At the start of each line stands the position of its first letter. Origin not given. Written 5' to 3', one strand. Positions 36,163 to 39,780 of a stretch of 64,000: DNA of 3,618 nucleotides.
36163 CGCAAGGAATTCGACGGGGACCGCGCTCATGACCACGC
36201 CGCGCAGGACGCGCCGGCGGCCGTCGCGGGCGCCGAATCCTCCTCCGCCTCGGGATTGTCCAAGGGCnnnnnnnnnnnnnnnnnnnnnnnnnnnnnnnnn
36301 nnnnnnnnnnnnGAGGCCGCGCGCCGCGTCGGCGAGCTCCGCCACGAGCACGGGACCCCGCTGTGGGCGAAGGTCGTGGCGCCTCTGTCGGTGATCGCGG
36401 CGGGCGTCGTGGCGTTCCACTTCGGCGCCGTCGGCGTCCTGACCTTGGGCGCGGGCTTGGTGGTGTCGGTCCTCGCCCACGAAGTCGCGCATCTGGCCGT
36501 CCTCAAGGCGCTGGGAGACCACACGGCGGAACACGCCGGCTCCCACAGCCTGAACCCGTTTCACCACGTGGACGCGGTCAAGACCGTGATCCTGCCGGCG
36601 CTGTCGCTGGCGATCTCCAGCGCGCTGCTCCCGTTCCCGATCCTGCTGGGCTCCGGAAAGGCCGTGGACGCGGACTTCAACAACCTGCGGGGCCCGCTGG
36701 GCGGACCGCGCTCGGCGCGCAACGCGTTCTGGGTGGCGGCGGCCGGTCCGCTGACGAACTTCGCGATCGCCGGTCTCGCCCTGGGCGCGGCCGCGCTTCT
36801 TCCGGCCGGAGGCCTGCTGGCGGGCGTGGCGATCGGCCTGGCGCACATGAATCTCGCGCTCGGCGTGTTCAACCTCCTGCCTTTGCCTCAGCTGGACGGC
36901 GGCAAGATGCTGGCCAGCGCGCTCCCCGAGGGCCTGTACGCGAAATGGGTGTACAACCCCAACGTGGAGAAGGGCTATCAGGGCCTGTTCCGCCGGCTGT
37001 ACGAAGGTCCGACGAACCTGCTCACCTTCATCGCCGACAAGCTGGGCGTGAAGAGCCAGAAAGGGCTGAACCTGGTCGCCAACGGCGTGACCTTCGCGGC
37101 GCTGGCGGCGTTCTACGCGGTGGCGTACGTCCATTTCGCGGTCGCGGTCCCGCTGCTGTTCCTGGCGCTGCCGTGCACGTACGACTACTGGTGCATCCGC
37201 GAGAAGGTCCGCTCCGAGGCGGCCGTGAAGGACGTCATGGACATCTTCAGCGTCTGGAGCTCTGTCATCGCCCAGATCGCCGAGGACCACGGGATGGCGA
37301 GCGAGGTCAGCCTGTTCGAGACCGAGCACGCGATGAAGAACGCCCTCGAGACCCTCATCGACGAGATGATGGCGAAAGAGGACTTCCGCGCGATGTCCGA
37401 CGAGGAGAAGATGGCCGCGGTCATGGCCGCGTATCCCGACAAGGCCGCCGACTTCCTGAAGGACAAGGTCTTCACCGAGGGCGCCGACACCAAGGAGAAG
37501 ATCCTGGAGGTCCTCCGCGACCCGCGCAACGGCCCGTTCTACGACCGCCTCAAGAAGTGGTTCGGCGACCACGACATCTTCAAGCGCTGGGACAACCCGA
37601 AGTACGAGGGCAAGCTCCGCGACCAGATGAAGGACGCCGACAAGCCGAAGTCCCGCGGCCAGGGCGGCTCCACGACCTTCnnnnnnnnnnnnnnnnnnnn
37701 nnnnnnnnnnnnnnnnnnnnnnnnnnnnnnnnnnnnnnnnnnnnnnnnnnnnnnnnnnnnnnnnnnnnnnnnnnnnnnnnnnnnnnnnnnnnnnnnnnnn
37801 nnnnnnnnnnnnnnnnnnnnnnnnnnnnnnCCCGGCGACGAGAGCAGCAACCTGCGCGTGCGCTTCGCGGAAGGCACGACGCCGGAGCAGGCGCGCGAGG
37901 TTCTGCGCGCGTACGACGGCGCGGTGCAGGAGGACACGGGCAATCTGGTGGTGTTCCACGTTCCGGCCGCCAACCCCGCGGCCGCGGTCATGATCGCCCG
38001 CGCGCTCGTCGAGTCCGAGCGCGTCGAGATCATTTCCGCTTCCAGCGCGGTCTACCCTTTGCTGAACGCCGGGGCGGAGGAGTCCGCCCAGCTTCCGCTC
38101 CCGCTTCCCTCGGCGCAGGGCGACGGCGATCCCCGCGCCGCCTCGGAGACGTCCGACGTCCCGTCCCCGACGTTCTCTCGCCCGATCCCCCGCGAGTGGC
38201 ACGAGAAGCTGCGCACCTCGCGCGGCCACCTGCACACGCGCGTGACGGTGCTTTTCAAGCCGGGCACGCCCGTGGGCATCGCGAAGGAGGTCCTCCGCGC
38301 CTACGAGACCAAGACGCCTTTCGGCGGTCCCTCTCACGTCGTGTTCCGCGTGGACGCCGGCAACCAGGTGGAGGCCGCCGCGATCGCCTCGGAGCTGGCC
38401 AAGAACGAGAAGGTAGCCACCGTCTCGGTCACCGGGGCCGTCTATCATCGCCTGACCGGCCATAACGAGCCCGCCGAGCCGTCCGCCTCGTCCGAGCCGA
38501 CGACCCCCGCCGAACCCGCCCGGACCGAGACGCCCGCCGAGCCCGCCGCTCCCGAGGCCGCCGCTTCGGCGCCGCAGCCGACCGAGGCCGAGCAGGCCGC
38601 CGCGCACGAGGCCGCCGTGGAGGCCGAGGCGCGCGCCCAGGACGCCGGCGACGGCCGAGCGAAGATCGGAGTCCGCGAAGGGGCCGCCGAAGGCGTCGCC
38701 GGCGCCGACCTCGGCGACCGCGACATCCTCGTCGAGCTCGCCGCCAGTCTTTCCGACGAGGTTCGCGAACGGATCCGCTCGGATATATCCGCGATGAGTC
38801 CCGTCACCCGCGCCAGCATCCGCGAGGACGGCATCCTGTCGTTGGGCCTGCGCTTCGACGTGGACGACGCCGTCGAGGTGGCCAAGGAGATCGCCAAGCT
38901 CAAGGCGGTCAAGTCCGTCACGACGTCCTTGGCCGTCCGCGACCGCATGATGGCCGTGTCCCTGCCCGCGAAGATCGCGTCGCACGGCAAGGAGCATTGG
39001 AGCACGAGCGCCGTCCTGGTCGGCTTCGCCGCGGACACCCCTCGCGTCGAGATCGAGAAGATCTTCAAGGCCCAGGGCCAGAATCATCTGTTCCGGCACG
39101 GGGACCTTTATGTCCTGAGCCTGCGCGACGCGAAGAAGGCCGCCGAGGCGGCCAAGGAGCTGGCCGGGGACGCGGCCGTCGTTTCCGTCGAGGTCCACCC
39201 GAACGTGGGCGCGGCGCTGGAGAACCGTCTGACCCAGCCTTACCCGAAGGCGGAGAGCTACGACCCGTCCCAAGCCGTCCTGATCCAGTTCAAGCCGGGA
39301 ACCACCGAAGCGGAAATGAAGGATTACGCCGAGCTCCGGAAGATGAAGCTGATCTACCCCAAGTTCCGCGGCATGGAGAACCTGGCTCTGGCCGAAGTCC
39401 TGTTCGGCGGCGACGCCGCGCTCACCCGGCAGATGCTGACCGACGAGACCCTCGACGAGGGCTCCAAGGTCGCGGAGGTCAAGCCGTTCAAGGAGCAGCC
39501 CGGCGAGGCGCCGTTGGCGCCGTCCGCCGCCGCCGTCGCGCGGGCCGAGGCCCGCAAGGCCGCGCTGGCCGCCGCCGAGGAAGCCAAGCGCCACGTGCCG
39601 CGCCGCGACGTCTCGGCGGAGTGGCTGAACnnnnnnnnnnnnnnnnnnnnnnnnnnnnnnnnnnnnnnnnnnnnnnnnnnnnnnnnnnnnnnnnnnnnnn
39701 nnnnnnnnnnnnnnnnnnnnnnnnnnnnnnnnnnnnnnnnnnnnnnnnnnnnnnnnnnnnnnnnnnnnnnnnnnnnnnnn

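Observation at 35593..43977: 2808-aa single ORF fusing a site-2-protease (M50) membrane domain to a ClpB/ClpA-like double AAA+ unfoldase and HEAT-like repeats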

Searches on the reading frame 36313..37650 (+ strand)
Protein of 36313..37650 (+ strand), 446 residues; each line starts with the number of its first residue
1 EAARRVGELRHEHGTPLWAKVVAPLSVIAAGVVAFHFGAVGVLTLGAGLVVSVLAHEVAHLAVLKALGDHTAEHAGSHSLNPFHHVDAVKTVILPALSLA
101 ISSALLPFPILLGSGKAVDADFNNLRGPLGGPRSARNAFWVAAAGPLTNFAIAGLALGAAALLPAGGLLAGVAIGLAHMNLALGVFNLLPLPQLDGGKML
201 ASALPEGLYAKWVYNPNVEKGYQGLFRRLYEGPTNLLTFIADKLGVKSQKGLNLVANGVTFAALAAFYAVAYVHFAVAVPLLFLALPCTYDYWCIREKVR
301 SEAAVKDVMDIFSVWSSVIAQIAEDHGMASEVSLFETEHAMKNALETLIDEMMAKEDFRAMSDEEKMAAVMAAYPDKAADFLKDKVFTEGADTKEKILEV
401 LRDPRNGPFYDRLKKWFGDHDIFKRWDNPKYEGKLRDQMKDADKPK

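Call 13: find_homologous_proteins(query=window:36313-37650:+)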
Query window:36313-37650:+ (446 aa): 32 proteins with E <= 0.001 among 8000 candidates.
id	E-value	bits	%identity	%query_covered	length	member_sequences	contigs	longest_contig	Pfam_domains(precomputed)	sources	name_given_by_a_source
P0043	2.3e-251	853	83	100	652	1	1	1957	PF02163.29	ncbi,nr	ncbi:MAG: site-2 protease family protein, partial [Elusimicrobia bacterium]|nr:site-2 protease famil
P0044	2.0e-215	734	76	100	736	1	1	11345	PF02163.29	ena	-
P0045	1.2e-214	732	73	100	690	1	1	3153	PF02163.29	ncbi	ncbi:MAG: hypothetical protein COV48_12280, partial [Elusimicrobia bacterium CG11_big_fil_rev_8_21_1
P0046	2.6e-214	731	74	100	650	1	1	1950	PF02163.29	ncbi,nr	ncbi:MAG: site-2 protease family protein, partial [Elusimicrobiota bacterium]|nr:site-2 protease fam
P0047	5.4e-210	716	72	100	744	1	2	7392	PF02163.29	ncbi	ncbi:MAG: site-2 protease family protein, partial [Elusimicrobiota bacterium]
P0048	6.7e-191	653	75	90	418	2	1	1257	PF02163.29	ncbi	ncbi:MAG: hypothetical protein A2506_13310, partial [Elusimicrobia bacterium RIFOXYD12_FULL_66_9]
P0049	4.0e-180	618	75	83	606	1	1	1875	PF02163.29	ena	-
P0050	3.4e-179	615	93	67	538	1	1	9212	PF02163.29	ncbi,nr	ncbi:MAG: site-2 protease family protein, partial [Elusimicrobia bacterium]|nr:site-2 protease famil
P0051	1.1e-105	373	45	89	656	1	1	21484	-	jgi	-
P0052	1.2e-103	366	51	82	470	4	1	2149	PF02163.29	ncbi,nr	ncbi:MAG: hypothetical protein HYV15_03240, partial [Elusimicrobia bacterium]|nr:hypothetical protei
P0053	7.5e-85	304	53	60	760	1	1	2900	PF02163.29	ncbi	ncbi:MAG: hypothetical protein FD126_2302, partial [Elusimicrobia bacterium]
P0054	7.1e-81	291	79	42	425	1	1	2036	-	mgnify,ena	mgnify:CR=1 FL=1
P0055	2.7e-76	276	57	51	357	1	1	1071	PF17820.8,PF13180.13,PF02163.29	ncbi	ncbi:MAG: M50 family metallopeptidase, partial [Elusimicrobiota bacterium]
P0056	6.0e-66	242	88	30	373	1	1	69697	-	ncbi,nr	ncbi:MAG TPA: hypothetical protein VN915_06975, partial [Elusimicrobiota bacterium]|nr:hypothetical 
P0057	1.7e-57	214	73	31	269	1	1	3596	-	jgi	jgi:hypothetical protein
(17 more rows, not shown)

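Call 31: find_encoding_contigs(protein=P0051, flank=8000, max_places=1)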
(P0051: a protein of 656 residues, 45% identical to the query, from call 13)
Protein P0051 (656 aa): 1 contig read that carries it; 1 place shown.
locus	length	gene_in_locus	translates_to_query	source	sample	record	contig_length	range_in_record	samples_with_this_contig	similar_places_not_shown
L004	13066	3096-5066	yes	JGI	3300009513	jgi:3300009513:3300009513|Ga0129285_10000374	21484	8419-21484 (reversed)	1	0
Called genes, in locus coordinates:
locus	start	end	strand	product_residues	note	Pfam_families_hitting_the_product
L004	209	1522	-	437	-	PF01546:Peptidase_M20, PF07687:M20_dimer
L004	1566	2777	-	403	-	PF03976:PPK2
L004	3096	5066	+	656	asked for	-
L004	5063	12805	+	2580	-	PF00158:Sigma54_activat (faint), PF01078:Mg_chelatase (faint), PF13191:AAA_16 (weak), PF17871:AAA_lid_9, PF00004:AAA, PF07724:AAA_2, PF07728:AAA_5, PF10431:ClpB_D2-small, +5 more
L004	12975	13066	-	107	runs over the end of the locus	-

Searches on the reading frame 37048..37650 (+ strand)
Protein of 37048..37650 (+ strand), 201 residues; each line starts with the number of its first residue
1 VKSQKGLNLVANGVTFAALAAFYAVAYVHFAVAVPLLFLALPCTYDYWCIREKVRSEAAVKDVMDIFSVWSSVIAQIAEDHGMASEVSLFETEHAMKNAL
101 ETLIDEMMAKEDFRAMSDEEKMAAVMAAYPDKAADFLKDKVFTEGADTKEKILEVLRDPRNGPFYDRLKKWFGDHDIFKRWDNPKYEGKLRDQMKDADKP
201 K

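Call 64: find_related_loci(query=A3, collection=genome_contigs, flank=10000)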
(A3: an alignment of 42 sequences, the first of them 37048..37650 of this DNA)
Query A3 (201 aa) in genome_contigs; peptide patterns used: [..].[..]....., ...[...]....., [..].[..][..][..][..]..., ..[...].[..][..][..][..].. (x = any residue, [..] = any of these).
327 stretches matched a pattern; 51 encode a relative of the query (tblastn E <= 1e-3); 51 distinct loci.
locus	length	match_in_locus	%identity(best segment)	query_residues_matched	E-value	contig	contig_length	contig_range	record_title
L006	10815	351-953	90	1-201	2e-115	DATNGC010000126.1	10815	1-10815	MAG TPA_asm: Elusimicrobiota bacterium isolate SMAG_U11311 k141_4198272, whole genome shotgun sequence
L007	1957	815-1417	81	1-201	1e-120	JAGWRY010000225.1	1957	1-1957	MAG: Elusimicrobia bacterium isolate REEB337 k141_2159559, whole genome shotgun sequence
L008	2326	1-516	92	30-201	1e-113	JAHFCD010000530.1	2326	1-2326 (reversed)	MAG: Elusimicrobia bacterium isolate nzgw213 NODE_95221_length_2327_cov_1.925204, whole genome shotgun sequence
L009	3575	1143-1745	83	1-201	1e-109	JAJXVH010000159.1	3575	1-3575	MAG: bacterium isolate BP5.bin24 NODE_56896_length_3575_cov_3.047564, whole genome shotgun sequence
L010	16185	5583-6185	83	1-201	2e-107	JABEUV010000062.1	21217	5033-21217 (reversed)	MAG: Elusimicrobia bacterium isolate MAG 13 k99_79281, whole genome shotgun sequence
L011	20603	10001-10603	78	1-201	1e-101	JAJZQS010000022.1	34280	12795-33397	MAG: bacterium isolate SKS1.bin53 NODE_2186_length_34280_cov_7.664627, whole genome shotgun sequence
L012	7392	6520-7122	72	1-201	4e-98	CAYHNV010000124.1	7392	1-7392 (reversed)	MAG TPA_asm: uncultured Elusimicrobia bacterium isolate ERP119705_co13_643 genome assembly, contig: NODE_12602_length_73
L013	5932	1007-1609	76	1-201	2e-97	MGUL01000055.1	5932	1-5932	MAG: Elusimicrobia bacterium RBG_16_66_12 RBG_16_scaffold_18299, whole genome shotgun sequence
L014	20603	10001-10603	72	1-201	5e-97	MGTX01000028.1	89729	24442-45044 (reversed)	MAG: Elusimicrobia bacterium GWA2_66_18 gwa2_scaffold_710, whole genome shotgun sequence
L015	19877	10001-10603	70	1-201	7e-95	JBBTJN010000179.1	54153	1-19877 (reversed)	MAG: Elusimicrobiota bacterium isolate H52-bin097_1 H52_bin097_1_000000000179, whole genome shotgun sequence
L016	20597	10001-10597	75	1-199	6e-92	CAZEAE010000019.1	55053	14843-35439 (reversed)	MAG TPA_asm: uncultured Elusimicrobia sp. isolate binchicken_co248_32 genome assembly, contig: NODE_415_length_55053_cov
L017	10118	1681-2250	69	12-201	2e-87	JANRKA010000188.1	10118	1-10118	MAG: Elusimicrobiota bacterium isolate bins.479 k141_4607314, whole genome shotgun sequence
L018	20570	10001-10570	68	12-201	1e-85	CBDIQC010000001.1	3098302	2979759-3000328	MAG: uncultured Elusimicrobia bacterium isolate NI882-mx-bin12 genome assembly, contig: N-N882-C16, whole genome shotgun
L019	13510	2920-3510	68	1-199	4e-83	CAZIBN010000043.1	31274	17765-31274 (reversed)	MAG TPA_asm: uncultured Elusimicrobia sp. isolate binchicken_co186_163 genome assembly, contig: NODE_1531_length_31274_c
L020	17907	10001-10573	65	7-201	2e-82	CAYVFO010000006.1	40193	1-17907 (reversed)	MAG TPA_asm: uncultured Elusimicrobia sp. isolate SRP124282_co12_75 genome assembly, contig: NODE_32_length_40193_cov_9.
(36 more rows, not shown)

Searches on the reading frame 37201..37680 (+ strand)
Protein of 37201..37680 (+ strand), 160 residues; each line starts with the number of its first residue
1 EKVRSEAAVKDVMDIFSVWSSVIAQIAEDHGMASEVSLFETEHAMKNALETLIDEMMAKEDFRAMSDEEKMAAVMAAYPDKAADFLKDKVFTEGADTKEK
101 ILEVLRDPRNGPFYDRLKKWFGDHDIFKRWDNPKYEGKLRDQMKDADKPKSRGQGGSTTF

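Call 24: search_protein_families(library=pfam, proteins=[window:37201-37680:+], max_evalue=1)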
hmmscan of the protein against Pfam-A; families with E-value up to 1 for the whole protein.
window:37201-37680:+ (160 aa): 1 family
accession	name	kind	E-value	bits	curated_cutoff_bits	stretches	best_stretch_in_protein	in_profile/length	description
PF01862.21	PvlArgDC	-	0.025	14.9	22.7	1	20-66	82-132/161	Pyruvoyl-dependent arginine decarboxylase (PvlArgDC)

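Call 42: search_protein_families(library=ncbifam, proteins=[window:37201-37680:+], max_evalue=0.1)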
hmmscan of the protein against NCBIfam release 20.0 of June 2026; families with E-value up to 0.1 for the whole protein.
window:37201-37680:+ (160 aa): 0 families

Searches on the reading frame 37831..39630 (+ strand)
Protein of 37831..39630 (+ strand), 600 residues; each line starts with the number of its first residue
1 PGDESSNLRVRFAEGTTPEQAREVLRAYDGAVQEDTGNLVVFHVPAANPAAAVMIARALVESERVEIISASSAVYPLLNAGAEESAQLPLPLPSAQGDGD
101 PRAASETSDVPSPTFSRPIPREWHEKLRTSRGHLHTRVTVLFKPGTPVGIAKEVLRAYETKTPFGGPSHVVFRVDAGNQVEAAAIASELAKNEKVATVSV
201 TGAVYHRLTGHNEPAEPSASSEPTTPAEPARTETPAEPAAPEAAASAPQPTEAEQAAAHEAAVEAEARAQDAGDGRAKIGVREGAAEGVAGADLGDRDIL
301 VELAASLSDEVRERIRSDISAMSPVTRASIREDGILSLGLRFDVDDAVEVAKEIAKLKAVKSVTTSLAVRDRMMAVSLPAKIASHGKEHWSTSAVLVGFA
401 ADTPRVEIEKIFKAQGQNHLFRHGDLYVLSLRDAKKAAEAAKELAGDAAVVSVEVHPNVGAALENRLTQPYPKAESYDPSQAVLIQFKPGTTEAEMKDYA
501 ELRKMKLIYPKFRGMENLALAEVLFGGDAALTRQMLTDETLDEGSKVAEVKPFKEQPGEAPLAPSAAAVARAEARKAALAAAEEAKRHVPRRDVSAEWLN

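Call 24: search_protein_families(library=pfam, proteins=[window:37831-39630:+], max_evalue=1)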
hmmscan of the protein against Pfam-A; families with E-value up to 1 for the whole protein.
window:37831-39630:+ (600 aa): 1 family
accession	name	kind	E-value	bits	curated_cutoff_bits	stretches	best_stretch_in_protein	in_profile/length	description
PF18280.6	Ant-IIb_sub-bd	-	0.13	12.8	27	0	275-357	18-94/104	Nucleotidyltransferase, substrate binding domain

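Call 42: search_protein_families(library=ncbifam, proteins=[window:37831-39630:+], max_evalue=0.1)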
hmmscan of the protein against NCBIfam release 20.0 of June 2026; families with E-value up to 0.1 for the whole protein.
window:37831-39630:+ (600 aa): 1 family
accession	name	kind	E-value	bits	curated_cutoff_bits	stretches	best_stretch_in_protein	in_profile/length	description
NF004450.0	PRK05783.1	equivalog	0.068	13.4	96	0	10-64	15-68/84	hypothetical protein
